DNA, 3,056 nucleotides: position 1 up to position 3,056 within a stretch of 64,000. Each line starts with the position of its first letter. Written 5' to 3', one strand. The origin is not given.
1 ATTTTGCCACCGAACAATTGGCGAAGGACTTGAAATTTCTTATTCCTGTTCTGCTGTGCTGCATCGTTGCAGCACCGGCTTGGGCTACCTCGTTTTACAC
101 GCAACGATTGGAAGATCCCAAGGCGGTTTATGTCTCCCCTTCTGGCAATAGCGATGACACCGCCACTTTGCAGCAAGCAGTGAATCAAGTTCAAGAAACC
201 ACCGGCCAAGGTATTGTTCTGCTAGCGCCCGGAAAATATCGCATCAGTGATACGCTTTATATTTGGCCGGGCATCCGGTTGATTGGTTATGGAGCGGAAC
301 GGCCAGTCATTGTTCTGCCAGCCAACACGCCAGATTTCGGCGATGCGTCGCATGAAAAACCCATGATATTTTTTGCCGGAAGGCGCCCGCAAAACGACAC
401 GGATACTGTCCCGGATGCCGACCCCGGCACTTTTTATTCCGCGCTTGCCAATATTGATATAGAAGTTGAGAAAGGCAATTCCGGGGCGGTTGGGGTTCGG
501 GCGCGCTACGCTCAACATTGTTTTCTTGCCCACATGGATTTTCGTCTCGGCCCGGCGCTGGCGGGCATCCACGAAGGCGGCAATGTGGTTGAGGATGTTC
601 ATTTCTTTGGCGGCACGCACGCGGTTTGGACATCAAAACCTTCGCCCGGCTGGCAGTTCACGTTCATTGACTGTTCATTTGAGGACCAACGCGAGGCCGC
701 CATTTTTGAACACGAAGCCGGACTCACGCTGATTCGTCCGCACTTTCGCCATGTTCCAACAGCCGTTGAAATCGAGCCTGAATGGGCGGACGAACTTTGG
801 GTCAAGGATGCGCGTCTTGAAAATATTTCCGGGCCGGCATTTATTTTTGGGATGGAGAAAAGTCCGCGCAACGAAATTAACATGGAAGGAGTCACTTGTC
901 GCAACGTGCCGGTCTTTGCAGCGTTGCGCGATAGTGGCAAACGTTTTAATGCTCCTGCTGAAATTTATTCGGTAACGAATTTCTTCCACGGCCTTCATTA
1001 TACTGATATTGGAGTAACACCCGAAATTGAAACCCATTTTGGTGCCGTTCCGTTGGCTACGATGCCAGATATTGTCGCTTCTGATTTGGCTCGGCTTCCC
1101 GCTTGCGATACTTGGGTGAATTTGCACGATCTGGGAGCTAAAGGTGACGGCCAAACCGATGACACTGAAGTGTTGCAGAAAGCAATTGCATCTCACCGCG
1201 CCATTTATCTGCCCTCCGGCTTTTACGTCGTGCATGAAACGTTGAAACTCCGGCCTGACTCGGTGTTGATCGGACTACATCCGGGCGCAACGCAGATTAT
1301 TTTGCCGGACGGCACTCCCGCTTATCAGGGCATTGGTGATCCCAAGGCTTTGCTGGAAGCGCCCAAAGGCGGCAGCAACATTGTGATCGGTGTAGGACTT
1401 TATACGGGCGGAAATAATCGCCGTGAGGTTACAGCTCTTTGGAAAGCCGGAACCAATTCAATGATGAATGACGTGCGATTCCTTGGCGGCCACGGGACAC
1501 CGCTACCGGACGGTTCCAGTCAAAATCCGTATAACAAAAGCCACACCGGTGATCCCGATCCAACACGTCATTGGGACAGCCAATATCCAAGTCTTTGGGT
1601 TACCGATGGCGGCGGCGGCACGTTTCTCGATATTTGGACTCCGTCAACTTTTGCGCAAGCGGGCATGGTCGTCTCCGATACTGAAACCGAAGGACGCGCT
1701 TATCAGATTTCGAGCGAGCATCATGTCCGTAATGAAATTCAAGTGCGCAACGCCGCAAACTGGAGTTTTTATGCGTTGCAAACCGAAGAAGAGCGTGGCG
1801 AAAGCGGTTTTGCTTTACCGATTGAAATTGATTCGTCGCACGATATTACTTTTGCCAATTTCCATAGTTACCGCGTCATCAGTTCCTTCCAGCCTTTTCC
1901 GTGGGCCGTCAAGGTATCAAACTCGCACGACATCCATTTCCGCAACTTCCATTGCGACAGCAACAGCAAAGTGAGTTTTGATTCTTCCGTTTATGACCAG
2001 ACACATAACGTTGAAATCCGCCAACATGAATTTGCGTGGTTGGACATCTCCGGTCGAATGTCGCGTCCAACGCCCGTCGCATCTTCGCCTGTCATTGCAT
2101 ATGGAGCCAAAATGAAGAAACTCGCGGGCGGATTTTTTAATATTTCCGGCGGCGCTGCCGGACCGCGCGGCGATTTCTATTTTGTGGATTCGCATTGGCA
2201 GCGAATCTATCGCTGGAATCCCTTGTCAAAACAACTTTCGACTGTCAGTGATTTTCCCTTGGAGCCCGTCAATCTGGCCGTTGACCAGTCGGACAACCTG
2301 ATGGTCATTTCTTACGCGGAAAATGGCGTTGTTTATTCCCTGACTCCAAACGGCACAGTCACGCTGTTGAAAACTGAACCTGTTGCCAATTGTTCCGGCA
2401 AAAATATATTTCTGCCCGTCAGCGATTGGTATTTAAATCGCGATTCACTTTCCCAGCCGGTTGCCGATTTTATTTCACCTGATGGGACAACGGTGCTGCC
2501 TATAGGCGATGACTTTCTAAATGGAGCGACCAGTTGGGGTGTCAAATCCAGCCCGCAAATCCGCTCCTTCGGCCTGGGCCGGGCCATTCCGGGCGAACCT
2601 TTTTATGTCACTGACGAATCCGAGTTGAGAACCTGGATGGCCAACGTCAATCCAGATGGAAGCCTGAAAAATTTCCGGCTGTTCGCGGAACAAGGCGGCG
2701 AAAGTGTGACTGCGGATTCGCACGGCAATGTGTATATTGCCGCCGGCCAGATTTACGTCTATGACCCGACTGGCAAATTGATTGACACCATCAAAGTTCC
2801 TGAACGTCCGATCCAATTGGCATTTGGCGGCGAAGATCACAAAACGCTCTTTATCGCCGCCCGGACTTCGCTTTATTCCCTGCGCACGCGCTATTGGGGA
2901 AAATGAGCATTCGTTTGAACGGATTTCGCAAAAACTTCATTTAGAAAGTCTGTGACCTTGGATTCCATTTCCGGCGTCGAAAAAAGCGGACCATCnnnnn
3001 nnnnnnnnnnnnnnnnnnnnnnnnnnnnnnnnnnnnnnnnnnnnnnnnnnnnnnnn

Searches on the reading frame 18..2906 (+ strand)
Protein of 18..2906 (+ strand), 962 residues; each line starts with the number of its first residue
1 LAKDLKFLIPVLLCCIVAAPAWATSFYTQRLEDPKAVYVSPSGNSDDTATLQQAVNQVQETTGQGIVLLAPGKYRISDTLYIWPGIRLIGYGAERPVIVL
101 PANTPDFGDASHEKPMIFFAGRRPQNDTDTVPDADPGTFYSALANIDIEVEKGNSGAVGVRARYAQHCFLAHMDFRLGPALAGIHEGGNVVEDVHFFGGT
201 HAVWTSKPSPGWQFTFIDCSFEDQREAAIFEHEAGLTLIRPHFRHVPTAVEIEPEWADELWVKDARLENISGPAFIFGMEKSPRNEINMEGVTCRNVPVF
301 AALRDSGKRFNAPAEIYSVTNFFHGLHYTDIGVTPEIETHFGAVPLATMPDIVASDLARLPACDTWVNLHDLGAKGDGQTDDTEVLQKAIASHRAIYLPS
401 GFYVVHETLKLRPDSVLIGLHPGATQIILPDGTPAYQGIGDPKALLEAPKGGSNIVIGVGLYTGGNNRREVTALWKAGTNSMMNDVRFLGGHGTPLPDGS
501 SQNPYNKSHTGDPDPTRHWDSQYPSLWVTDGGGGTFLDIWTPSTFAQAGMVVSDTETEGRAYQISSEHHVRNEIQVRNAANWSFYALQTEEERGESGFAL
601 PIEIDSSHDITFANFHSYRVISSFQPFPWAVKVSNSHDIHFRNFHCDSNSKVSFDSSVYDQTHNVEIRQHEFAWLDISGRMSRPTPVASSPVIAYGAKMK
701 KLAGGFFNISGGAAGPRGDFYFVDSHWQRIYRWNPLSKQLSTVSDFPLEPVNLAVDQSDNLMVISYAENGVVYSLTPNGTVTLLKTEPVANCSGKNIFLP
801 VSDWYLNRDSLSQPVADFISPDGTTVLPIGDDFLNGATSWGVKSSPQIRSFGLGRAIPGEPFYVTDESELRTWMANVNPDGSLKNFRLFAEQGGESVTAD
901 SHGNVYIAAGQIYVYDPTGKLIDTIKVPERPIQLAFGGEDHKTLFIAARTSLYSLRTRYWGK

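Call 68: search_protein_families(library=pfam, proteins=[window:18-2906:+], max_evalue=0.00001)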
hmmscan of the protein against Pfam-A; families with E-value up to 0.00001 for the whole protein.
window:18-2906:+ (962 aa): 2 families
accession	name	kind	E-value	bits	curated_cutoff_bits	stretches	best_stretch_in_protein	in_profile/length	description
PF12708.12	Pect-lyase_RHGA_epim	-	2.3e-27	96.6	27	2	41-229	11-191/213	Rhamnogalacturonase A/epimerase, pectate lyase-like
PF08450.18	SGL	-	6.4e-16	59.1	26.3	1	860-948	146-244/246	SMP-30/Gluconolactonase/LRE-like region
